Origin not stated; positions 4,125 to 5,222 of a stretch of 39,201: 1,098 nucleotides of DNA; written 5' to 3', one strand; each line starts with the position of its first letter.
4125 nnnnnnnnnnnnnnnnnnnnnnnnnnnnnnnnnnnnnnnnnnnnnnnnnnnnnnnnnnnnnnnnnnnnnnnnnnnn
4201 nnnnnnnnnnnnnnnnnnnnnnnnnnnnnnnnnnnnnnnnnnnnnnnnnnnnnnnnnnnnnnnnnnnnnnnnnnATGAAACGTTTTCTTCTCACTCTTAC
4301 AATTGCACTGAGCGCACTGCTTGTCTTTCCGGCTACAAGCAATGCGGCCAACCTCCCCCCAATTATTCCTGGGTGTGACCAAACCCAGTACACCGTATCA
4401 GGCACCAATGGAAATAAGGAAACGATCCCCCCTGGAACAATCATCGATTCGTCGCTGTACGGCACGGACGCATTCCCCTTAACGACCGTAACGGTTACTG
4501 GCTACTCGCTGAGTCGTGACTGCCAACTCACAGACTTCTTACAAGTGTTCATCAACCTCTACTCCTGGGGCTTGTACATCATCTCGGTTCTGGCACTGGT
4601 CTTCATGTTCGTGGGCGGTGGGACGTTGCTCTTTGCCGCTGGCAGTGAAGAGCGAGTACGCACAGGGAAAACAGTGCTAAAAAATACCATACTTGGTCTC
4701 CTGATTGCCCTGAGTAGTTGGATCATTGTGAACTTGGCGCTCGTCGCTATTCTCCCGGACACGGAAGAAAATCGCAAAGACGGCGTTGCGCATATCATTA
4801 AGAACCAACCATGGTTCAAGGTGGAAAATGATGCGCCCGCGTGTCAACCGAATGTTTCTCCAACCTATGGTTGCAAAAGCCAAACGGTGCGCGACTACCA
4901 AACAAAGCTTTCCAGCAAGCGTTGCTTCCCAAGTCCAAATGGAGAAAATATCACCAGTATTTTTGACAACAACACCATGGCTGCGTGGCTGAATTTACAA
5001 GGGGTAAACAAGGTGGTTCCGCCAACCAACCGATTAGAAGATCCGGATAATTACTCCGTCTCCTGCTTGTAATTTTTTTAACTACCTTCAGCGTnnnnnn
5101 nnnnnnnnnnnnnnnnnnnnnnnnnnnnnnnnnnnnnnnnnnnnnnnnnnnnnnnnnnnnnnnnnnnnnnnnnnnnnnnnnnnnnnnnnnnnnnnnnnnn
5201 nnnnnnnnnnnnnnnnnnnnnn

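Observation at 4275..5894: Tandem triplet of TrbC/VirB2-type pilin-like paralogs immediately downstream of, and translationally overlapping with, an orphan solute-binding protein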

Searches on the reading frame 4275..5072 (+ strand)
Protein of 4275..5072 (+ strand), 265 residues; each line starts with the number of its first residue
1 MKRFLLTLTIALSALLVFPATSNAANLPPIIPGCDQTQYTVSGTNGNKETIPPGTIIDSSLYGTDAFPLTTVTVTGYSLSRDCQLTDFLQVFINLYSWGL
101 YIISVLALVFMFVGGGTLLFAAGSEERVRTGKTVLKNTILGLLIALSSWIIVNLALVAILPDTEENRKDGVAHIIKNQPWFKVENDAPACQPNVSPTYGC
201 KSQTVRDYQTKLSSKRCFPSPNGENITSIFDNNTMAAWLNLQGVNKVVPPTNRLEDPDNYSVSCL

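Call 3: search_protein_families(library=pfam, proteins=[window:4275-5072:+], max_evalue=0.1)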
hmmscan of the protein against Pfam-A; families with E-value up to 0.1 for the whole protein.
window:4275-5072:+ (265 aa): 1 family
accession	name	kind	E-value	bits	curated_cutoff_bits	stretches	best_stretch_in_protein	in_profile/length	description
PF18895.5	T4SS_pilin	-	8.9e-08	32.5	26.6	1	90-154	6-70/71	Type IV secretion system pilin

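Call 14: find_homologous_proteins(query=window:4275-5072:+)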
Query window:4275-5072:+ (265 aa): 4 proteins with E <= 0.001 among 2166 candidates.
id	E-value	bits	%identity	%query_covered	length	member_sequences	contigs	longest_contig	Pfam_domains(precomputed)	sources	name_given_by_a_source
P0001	2.2e-174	596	100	100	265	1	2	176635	PF18895.6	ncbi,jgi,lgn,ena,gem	ncbi:MAG: pilin [Patescibacteria group bacterium]|jgi:amino acid transporter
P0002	1.5e-127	443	77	100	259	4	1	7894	PF18895.6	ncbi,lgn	-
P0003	2.4e-74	268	48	100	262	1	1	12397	PF18895.6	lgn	-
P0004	4.5e-56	208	44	100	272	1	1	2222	PF18895.6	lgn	-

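Call 36: search_protein_families(library=pfam, alignment_id=A3, max_evalue=0.001)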
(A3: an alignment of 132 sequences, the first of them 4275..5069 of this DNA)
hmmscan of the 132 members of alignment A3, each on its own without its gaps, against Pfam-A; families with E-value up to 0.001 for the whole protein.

A. member 1, window:4275-5069:+ (265 aa): 1 family
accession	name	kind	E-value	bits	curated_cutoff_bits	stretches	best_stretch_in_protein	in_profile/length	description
PF18895.5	T4SS_pilin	-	8.9e-08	32.5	26.6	1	90-154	6-70/71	Type IV secretion system pilin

B. families by the number of members that match (of 132 scanned): 13 families
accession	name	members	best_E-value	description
PF18895.5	T4SS_pilin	128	9e-19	Type IV secretion system pilin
PF04956.18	TrbC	19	2.4e-08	TrbC/VIRB2 pilin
PF01471.23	PG_binding_1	4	5.5e-05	Putative peptidoglycan binding domain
PF01464.25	SLT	2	4.3e-12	Transglycosylase SLT domain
PF13948.11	DUF4215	1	2.3e-05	Domain of unknown function (DUF4215)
PF11912.13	CfaA_B_C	1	5.6e-05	Counting factor-associated protein A/B/C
PF21299.2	ADAM10_Cys-rich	1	0.00015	ADAM10, cysteine-rich domain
PF20990.2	DUF2207_C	1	0.00024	Predicted membrane protein (DUF2207) C-terminal domain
PF04515.18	Choline_transpo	1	0.00032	Plasma-membrane choline transporter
PF17860.6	Defensin_RK-1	1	0.00034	RK-1-like defensin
PF15038.11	Jiraiya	1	0.00049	Jiraiya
PF03773.19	ArsP_1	1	0.0005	Predicted permease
PF10320.15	7TM_GPCR_Srsx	1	0.00077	Serpentine type 7TM GPCR chemoreceptor Srsx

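Call 46: find_encoding_contigs(protein=P0001, flank=10000, max_places=2)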
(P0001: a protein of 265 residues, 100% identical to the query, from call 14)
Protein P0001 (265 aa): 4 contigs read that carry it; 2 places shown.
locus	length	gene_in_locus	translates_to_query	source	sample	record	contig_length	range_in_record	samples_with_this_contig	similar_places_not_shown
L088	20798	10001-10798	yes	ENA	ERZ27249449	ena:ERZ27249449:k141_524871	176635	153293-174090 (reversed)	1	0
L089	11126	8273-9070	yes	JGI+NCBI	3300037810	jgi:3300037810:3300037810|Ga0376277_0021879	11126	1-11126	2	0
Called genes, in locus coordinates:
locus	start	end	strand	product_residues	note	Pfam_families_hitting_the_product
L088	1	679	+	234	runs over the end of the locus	-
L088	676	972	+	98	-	-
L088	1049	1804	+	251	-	PF06790:UPF0259 (weak)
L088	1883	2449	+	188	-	PF07690:MFS_1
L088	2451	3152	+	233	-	-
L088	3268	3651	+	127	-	PF01641:SelR, PF24046:At4g08330 (faint)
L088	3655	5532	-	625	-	PF08309:LVIVD, PF16403:Bact_surface_Ig-like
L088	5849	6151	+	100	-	-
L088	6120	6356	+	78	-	-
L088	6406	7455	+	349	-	PF08240:ADH_N, PF16912:Glu_dehyd_C, PF00107:ADH_zinc_N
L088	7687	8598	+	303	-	PF00483:NTP_transferase, PF12804:NTP_transf_3 (weak)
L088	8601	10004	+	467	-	-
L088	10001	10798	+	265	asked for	PF18895:T4SS_pilin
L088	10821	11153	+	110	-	PF18895:T4SS_pilin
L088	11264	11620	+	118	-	PF18895:T4SS_pilin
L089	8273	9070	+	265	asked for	PF18895:T4SS_pilin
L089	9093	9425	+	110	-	PF18895:T4SS_pilin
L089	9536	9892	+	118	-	PF18895:T4SS_pilin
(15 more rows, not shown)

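Call 50: search_protein_families(library=pfam, alignment_id=A6, max_evalue=0.05)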
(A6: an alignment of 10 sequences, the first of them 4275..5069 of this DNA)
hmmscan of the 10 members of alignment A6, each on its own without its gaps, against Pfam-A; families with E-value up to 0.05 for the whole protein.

A. member 1, window:4275-5069:+ (265 aa): 1 family
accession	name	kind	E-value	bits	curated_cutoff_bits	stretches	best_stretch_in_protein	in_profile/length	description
PF18895.5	T4SS_pilin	-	8.9e-08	32.5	26.6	1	90-154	6-70/71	Type IV secretion system pilin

B. families by the number of members that match (of 10 scanned): 4 families
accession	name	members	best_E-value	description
PF18895.5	T4SS_pilin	10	5.3e-09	Type IV secretion system pilin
PF01471.23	PG_binding_1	7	5.5e-05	Putative peptidoglycan binding domain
PF09374.15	PG_binding_3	3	0.017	Predicted Peptidoglycan domain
PF04479.18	RTA1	1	0.035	RTA1 like protein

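Call 55: find_homologous_proteins(query=A6, max_evalue=0.00001)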
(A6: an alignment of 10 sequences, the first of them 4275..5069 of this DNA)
Query A6 (10 sequences) (265 aa, profile of the alignment): 29 proteins with E <= 0.00001 among 8000 candidates.
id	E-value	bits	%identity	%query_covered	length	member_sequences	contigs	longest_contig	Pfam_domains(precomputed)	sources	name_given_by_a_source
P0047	6.4e-125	434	44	100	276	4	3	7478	PF18895.6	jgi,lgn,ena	-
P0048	7.0e-123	427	44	99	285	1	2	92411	PF18895.6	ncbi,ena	ncbi:MAG: hypothetical protein AAB515_02110 [Patescibacteria group bacterium]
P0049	3.0e-122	425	43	99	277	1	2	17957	PF18895.6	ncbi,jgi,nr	ncbi:hypothetical protein C4546_02425 [Candidatus Parcubacteria bacterium]|jgi:hypothetical protein|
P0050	4.4e-122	425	43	100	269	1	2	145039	PF18895.6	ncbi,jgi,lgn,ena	ncbi:MAG: hypothetical protein WCT08_05190 [Patescibacteria group bacterium]|jgi:hypothetical protei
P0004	2.3e-118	412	44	100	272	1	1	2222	PF18895.6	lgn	-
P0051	1.7e-115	403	40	100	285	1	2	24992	PF18895.6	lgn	-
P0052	2.1e-115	403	42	100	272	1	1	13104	PF18895.6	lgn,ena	-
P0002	6.5e-115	401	77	100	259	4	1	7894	PF18895.6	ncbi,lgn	-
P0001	1.7e-114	400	100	100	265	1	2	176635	PF18895.6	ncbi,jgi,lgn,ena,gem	ncbi:MAG: pilin [Patescibacteria group bacterium]|jgi:amino acid transporter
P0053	6.1e-114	398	38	100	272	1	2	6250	PF18895.6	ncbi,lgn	-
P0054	1.0e-112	394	42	100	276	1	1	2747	PF18895.6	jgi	jgi:hypothetical protein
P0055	5.1e-112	392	42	93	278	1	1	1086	PF18895.6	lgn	-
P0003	4.3e-111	389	48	100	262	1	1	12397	PF18895.6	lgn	-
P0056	3.2e-110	386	39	100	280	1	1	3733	PF18895.6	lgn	-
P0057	5.8e-109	382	41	100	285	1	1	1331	PF18895.6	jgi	jgi:hypothetical protein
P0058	1.7e-107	377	42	92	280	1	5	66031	PF18895.6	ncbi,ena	-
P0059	3.4e-107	376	42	100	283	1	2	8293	PF18895.6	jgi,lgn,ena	jgi:hypothetical protein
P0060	1.6e-106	374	40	100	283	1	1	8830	PF18895.6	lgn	-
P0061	3.8e-105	369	41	100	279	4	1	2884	PF18895.6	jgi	-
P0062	4.3e-103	362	39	98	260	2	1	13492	PF18895.6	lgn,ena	-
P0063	2.4e-102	360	42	99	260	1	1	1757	PF18895.6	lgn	-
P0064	3.8e-102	359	41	100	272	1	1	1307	PF18895.6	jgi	jgi:hypothetical protein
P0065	4.6e-102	359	45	66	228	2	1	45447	PF18895.6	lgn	-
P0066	5.0e-102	359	38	93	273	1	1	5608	PF18895.6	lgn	-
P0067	2.1e-98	347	40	100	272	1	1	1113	PF18895.6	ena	-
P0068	7.7e-79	283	41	75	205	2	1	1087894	PF18895.6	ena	-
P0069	2.5e-14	71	37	28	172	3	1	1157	PF18895.6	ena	-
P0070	5.1e-13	67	38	24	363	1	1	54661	PF18895.6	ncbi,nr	ncbi:MAG: pilin [bacterium]|nr:pilin [bacterium]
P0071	4.4e-9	54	39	28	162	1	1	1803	PF18895.6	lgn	-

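Call 65: predict_structure(alignment_id=A8)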
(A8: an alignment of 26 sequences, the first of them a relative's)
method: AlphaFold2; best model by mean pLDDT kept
length: 265 residues; sequences in the alignment: 26
mean_pLDDT: 78.0   pTM: 0.41
mean pLDDT of the five models: 78.0, 76.2, 73.8, 72.1, 71.7
residues with pLDDT >= 90: 67; 70-90: 137; 50-70: 30; < 50: 31
segments of 3 or more residues with pLDDT < 50: 21-27, 161-163, 165-184
pLDDT, mean of each block of 10 residues (from residue 1): 80 72 46 74 87 89 90 84 70 79 84 82 81 86 82 66 44 41 59 83 93 90 81 92 94 93 91
secondary structure, 60 per line:
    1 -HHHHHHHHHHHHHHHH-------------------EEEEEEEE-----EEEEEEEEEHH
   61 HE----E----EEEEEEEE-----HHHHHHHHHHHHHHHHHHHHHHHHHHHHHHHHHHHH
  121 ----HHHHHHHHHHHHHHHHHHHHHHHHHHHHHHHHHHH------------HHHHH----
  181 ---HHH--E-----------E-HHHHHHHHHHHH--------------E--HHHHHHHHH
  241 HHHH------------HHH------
elements in order: H2-17 E37-44 E50-58 E72-79 H85-120 H125-159 H172-176 H203-214 H232-244

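Call 67: fold_search(model_id=the predicted structure, library=pdb)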
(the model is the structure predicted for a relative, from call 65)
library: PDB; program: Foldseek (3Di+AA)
matches with E <= 10: 53; with E <= 0.001: 0
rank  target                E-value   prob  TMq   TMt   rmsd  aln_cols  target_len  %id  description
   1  5jje_B                1.5e+00  0.25  0.14  0.42   6.0        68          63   28  Structure of the SRII/HtrII Complex in I212121 space group ("U" shape) (released 2017-02-15)
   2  8dfu_0                2.0e+00  0.72  0.22  0.61   4.4        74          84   18  Cryo-EM structure of conjugation pili from Aeropyrum pernix (released 2023-03-22)
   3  4mdw                  2.0e+00  0.12  0.09  0.15   9.3        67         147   16  Crystal structure of a DUF1541 family protein (ydhK) from Bacillus subtilis subsp. subtilis str. 168 at 2.00 A resolutio (released 2013-10-02)
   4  8esq_h                2.8e+00  0.33  0.20  0.40   8.1        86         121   13  Ytm1 associated nascent 60S ribosome State 2 (released 2022-11-30)
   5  5jjn_B                3.0e+00  0.18  0.14  0.44   5.7        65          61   29  Structure of the SRII/HtrII(G83F) Complex in P212121 space group ("V" shape) (released 2017-02-15)
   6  8q7z_Bh               3.3e+00  0.08  0.16  0.27  11.8       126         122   11  Structure of the G. gallus 80S non-rotated ribosome (released 2024-08-28)
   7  8eup_h                3.5e+00  0.25  0.20  0.39   8.3        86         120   12  Ytm1 associated 60S nascent ribosome State 1A (released 2022-11-30)
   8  6fjy_B                3.5e+00  0.03  0.07  0.06  10.5        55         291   14  Crystal structure of CsuC-CsuE chaperone-tip adhesion subunit pre-assembly complex from archaic chaperone-usher Csu pi (released 2018-05-16)
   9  4gyc_B                3.7e+00  0.15  0.14  0.43   5.6        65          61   29  Structure of the SRII(D75N mutant)/HtrII Complex in I212121 space group ("U" shape) (released 2013-05-08)
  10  8qfd_h                4.0e+00  0.06  0.16  0.27  11.8       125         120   13  UFL1 E3 ligase bound 60S ribosome (released 2024-02-21)
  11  7zcm_B                4.2e+00  0.15  0.14  0.41   5.3        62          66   31  Dark state structure of Sensory Rhodopsin II in complex with HtrII solved by room temperature serial synchrotron cryst (released 2023-11-29)
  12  4h63_K                4.5e+00  0.18  0.21  0.47   8.4        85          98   13  Structure of the Schizosaccharomyces pombe Mediator head module (released 2012-10-31)
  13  6b87_B                5.0e+00  0.38  0.21  0.51   3.6        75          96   16  Crystal structure of transmembrane protein TMHC2_E (released 2018-03-14)
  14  7aoi_XF               5.3e+00  0.35  0.17  0.28  12.8        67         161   16  Trypanosoma brucei mitochondrial ribosome large subunit assembly intermediate (released 2020-12-02)
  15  7oyc_h1               5.7e+00  0.08  0.15  0.27   8.1        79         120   14  Cryo-EM structure of the Xenopus egg 80S ribosome (released 2022-07-20)
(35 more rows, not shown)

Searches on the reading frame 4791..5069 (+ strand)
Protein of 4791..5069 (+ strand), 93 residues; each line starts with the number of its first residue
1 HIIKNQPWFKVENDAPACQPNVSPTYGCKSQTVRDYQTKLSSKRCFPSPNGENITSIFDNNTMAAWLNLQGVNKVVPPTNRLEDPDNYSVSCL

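Call 54: search_solved_structures(query=A7, max_evalue=1, show_alignments=2)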
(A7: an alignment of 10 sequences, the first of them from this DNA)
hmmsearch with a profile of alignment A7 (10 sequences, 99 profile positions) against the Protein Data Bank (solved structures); distinct sequences matched with E-value up to 1: 9.
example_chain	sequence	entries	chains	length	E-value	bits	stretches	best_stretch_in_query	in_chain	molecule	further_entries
8da2_A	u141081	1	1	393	0.053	17.1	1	51-88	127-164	L,D-transpeptidase family protein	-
1k0e_A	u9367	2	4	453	0.4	14.3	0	34-85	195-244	p-aminobenzoate synthase component I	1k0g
8rp2_CCC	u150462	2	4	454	0.4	14.3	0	34-85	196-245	Aminodeoxychorismate synthase component 1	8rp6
8rp0_CCC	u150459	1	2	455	0.41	14.3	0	34-85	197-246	Aminodeoxychorismate synthase component 1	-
8rp1_CCC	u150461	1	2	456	0.41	14.3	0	34-85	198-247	Aminodeoxychorismate synthase component 1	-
6tci_A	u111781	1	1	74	0.49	14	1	31-80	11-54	Spore cortex-lytic enzyme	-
1sig_A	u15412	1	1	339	0.56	13.8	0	38-91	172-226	RNA POLYMERASE PRIMARY SIGMA FACTOR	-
1lbu_A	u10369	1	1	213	0.74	13.5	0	49-79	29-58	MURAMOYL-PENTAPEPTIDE CARBOXYPEPTIDASE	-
4k6n_A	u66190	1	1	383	0.89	13.2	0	23-50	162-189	Aminodeoxychorismate lyase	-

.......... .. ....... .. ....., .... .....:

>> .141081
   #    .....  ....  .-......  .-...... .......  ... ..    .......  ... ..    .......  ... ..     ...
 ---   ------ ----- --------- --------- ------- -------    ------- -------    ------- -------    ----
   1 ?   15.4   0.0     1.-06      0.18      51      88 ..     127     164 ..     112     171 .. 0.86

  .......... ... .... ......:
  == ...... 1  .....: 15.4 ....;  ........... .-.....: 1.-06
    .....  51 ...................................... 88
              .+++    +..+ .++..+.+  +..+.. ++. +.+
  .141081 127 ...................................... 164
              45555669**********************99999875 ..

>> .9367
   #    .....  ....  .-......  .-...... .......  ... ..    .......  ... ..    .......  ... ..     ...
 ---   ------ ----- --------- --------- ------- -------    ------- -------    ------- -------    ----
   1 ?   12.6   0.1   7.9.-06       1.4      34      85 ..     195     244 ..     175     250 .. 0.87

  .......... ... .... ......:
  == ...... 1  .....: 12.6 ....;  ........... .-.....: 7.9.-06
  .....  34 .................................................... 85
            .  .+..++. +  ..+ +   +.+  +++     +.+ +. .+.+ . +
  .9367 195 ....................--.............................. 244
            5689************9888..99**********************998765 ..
